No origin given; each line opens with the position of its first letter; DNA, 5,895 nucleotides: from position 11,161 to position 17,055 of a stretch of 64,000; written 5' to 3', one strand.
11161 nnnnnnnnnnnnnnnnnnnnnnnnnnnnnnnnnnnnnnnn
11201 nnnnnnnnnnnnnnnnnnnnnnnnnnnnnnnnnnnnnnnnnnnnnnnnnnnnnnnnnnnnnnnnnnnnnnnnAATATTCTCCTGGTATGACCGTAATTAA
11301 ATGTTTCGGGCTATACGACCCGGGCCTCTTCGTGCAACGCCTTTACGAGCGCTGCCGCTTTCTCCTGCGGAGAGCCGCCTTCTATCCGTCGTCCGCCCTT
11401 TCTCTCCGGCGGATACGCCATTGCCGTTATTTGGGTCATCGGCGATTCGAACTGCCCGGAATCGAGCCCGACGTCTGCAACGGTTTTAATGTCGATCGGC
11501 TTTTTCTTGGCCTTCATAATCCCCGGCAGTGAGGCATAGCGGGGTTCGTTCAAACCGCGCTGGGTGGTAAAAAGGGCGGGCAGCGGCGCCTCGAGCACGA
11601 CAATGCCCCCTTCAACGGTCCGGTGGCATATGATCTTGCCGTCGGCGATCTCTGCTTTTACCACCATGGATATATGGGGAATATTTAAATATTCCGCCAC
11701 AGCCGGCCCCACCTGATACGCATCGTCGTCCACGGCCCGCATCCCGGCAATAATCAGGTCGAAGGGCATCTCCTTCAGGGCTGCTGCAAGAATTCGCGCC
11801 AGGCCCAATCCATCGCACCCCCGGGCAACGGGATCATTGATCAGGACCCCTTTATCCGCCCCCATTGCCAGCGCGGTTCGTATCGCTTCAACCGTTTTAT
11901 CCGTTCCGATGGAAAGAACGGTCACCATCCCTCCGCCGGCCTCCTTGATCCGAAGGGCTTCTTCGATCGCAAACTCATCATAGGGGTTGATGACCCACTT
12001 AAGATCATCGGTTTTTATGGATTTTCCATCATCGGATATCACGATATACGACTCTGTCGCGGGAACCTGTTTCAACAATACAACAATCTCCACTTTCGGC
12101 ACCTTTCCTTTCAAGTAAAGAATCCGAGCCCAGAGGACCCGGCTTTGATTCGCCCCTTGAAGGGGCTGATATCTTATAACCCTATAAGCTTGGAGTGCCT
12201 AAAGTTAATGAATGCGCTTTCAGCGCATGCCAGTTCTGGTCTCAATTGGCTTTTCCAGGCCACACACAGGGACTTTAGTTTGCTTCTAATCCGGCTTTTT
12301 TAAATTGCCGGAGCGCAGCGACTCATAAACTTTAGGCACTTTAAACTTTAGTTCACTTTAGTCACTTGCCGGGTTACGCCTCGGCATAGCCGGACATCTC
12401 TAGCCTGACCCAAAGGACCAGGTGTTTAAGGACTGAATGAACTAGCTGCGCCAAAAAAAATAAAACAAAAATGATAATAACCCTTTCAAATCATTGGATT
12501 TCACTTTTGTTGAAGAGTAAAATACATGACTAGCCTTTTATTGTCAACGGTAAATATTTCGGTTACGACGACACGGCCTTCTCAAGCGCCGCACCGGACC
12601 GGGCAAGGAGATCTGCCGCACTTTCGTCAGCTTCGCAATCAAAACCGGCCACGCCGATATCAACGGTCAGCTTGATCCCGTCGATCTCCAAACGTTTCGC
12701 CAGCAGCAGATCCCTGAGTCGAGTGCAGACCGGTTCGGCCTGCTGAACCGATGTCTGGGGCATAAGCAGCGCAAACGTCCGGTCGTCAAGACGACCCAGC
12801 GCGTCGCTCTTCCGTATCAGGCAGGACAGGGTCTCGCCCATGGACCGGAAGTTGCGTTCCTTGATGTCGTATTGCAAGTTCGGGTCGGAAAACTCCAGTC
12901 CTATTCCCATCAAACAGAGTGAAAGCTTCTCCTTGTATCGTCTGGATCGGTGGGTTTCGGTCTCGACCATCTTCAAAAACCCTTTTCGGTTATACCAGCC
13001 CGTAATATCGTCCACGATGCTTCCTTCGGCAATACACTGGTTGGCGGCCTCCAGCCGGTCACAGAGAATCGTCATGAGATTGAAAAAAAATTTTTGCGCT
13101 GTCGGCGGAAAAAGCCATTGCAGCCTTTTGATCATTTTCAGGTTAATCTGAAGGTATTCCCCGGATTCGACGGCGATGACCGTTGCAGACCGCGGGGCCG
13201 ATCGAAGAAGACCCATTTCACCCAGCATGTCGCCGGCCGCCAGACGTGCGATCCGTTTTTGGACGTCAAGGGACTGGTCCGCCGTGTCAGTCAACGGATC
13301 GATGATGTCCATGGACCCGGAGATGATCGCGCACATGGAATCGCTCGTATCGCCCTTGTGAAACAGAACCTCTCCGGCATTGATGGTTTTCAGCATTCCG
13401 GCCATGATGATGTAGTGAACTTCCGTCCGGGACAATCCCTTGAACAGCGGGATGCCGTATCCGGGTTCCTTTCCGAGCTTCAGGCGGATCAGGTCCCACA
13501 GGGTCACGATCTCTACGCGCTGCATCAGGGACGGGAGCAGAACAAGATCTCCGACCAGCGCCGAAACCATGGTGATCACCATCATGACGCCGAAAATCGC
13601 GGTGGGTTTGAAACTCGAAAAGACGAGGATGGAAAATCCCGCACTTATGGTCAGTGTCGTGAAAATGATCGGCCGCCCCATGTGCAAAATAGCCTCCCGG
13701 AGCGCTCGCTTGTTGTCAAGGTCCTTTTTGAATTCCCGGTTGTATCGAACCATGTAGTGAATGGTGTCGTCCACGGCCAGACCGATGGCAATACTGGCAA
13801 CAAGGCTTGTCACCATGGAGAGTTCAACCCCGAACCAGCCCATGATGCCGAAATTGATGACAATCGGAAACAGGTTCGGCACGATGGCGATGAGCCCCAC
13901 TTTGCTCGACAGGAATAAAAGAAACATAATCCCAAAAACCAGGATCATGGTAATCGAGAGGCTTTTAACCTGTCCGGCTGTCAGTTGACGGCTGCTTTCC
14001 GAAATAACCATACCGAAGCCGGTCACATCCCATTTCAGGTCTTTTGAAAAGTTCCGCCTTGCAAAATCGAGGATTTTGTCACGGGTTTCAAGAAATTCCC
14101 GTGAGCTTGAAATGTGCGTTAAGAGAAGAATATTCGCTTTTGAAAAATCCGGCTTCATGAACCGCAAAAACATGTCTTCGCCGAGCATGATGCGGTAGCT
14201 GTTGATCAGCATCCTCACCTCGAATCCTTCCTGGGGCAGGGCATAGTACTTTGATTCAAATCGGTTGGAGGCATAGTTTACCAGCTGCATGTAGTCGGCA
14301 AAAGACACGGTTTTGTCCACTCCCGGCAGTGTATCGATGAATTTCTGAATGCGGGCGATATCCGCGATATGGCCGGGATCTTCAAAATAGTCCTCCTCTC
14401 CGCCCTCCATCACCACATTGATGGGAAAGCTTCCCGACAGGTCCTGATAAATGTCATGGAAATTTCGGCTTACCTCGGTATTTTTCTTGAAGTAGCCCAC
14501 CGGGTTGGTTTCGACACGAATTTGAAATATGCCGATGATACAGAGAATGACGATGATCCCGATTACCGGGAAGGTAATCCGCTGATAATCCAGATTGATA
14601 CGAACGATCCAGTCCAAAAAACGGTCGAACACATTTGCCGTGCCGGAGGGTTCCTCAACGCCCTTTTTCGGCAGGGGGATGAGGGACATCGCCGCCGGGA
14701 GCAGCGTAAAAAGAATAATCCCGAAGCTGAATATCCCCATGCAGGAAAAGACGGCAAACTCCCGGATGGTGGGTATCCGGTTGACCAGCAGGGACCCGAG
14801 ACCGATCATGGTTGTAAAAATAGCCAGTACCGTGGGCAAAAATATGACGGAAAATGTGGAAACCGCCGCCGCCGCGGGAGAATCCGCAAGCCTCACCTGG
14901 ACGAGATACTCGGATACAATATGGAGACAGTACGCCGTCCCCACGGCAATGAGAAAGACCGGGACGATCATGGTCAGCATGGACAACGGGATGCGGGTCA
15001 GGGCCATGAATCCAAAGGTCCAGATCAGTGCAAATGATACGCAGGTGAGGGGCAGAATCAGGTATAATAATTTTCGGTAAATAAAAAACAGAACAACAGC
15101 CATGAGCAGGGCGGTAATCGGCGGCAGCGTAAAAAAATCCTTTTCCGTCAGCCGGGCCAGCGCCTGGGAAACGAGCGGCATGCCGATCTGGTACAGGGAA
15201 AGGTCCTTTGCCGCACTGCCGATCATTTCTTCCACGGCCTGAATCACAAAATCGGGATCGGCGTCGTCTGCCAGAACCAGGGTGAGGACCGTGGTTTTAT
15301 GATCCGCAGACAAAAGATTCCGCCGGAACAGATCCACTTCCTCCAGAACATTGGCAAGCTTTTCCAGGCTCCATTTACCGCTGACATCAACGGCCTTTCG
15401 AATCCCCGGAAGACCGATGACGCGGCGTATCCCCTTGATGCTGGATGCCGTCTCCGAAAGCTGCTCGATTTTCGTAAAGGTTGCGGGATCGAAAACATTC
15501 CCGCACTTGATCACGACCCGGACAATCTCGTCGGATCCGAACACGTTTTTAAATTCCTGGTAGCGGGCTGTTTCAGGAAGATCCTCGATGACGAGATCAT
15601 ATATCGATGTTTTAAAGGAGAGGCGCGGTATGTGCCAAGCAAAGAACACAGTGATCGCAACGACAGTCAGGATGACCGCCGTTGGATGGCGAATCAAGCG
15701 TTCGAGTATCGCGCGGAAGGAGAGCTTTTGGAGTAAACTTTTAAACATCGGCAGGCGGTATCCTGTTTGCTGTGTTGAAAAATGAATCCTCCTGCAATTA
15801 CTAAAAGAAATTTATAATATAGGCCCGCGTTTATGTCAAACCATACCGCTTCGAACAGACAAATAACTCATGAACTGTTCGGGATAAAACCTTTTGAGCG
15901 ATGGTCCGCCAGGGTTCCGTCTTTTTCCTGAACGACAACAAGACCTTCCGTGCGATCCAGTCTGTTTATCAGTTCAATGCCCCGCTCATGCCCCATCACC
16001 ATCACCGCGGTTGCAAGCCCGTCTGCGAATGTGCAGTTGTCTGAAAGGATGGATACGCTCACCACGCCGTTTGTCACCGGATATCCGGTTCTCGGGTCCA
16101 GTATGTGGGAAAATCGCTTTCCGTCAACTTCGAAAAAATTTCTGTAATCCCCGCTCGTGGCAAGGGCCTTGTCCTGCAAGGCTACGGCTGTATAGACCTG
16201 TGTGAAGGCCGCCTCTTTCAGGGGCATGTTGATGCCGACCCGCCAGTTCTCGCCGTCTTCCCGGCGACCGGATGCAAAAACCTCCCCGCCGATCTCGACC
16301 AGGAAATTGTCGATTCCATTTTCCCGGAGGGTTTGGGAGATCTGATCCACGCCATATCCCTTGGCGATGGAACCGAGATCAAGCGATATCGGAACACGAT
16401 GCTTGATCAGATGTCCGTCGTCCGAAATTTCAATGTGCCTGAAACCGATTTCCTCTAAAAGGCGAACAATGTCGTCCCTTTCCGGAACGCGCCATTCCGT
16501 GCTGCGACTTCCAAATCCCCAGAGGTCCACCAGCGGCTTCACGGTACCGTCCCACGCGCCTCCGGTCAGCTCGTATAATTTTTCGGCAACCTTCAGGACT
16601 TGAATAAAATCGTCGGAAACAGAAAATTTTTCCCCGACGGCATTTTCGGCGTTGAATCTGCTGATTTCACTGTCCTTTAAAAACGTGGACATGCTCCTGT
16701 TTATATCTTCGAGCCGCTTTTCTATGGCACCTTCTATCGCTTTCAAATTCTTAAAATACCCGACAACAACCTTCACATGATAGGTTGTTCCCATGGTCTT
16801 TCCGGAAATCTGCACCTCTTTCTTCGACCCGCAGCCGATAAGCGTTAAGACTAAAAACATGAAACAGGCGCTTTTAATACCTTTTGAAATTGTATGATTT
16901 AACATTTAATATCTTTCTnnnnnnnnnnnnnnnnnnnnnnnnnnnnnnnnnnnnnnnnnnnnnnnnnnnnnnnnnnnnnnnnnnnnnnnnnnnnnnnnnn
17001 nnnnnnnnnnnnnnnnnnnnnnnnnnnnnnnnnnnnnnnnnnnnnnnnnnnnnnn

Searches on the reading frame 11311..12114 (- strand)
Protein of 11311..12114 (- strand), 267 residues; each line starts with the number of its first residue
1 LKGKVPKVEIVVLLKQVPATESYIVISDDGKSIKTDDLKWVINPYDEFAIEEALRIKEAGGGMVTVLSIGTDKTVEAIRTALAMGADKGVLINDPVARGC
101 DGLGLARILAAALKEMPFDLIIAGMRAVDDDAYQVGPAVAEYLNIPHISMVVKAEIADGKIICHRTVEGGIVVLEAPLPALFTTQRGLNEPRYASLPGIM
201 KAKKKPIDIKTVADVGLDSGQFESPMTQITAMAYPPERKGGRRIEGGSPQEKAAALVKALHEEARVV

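Call 31: search_protein_families(library=pfam, proteins=[window:11311-12114:-])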
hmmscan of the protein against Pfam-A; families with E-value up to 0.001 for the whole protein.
window:11311-12114:- (267 aa): 1 family
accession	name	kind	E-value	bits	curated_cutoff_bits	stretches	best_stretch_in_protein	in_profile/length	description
PF01012.27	ETF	-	2e-44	152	26.7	1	34-214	5-180/181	Electron transfer flavoprotein domain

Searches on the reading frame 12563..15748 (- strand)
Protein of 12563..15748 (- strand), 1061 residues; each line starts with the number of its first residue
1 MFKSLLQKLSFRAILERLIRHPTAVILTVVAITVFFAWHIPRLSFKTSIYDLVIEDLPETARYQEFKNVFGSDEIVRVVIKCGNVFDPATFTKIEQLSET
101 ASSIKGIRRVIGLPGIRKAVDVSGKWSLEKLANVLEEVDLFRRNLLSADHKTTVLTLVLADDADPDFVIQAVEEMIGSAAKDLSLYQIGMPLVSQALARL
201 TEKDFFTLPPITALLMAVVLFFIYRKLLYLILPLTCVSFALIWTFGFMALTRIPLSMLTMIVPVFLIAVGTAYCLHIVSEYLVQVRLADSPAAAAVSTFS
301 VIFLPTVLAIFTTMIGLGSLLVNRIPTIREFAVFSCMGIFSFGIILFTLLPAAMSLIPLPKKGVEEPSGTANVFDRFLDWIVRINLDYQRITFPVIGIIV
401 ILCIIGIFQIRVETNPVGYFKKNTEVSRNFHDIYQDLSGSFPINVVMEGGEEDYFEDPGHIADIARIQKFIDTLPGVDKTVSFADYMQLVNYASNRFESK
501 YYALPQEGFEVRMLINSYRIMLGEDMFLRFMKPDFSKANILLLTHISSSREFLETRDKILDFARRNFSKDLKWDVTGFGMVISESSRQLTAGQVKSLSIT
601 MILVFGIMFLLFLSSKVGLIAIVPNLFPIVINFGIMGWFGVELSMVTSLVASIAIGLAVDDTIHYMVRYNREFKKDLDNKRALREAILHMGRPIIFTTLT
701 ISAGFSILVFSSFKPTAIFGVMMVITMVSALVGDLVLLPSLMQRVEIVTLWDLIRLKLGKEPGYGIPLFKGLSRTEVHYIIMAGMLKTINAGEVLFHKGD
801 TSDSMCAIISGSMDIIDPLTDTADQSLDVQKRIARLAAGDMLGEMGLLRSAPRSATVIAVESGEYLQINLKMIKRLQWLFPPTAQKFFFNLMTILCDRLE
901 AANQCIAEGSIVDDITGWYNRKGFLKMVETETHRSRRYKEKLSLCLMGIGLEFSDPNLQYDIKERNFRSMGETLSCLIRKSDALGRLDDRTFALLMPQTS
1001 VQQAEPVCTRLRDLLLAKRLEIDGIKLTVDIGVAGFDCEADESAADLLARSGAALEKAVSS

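Call 29: search_protein_families(library=pfam, proteins=[window:12563-15748:-])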
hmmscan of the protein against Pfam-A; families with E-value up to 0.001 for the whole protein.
window:12563-15748:- (1061 aa): 7 families
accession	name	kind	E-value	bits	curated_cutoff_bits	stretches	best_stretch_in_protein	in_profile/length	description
PF03176.21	MMPL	-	7.5e-33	114.3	20.5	2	129-357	65-302/333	MMPL family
PF00027.35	cNMP_binding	-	9.7e-15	54.8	27.5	1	787-875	2-84/89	Cyclic nucleotide-binding domain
PF00990.26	GGDEF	-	4.3e-13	49.8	23.8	1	911-1058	2-154/161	Diguanylate cyclase, GGDEF domain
PF00873.25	ACR_tran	-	4.8e-06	25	28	1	594-736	334-476/1021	AcrB/AcrD/AcrF family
PF02460.24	Patched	-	2.3e-05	24.7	23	1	617-742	30-154/156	Patched SSD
PF02355.23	SecD_SecF_C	-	0.00011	22.2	20.5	1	579-728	19-169/189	Protein export membrane protein SecD/SecF, C-terminal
PF12349.14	Sterol-sensing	-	0.00046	20.5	22.3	0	233-356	12-135/153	Sterol-sensing domain of SREBP cleavage-activation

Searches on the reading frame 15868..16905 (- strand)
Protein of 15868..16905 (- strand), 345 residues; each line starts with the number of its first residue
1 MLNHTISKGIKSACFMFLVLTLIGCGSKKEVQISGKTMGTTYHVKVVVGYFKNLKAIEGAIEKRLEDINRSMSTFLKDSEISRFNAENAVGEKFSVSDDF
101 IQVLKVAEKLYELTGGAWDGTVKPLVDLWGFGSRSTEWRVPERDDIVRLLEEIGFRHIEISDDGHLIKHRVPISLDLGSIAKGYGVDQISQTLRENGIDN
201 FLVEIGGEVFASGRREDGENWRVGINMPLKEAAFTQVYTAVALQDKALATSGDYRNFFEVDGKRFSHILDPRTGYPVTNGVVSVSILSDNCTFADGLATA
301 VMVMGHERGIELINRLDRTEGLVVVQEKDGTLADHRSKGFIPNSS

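Call 29: search_protein_families(library=pfam, proteins=[window:15868-16905:-])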
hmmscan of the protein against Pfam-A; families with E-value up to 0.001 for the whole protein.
window:15868-16905:- (345 aa): 1 family
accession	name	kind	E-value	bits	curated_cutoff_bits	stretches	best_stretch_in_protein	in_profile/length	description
PF02424.20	ApbE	-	1.5e-91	307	25.6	1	38-319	1-262/266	ApbE family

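Call 30: search_protein_families(library=ncbifam, proteins=[window:15868-16905:-])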
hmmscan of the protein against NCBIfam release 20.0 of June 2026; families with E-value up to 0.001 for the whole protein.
window:15868-16905:- (345 aa): 1 family
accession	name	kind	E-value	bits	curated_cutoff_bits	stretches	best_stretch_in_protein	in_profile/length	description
NF007774.0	PRK10461.1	equivalog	5.5e-66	222.8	498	1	27-317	31-321/351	FAD:protein FMN transferase ApbE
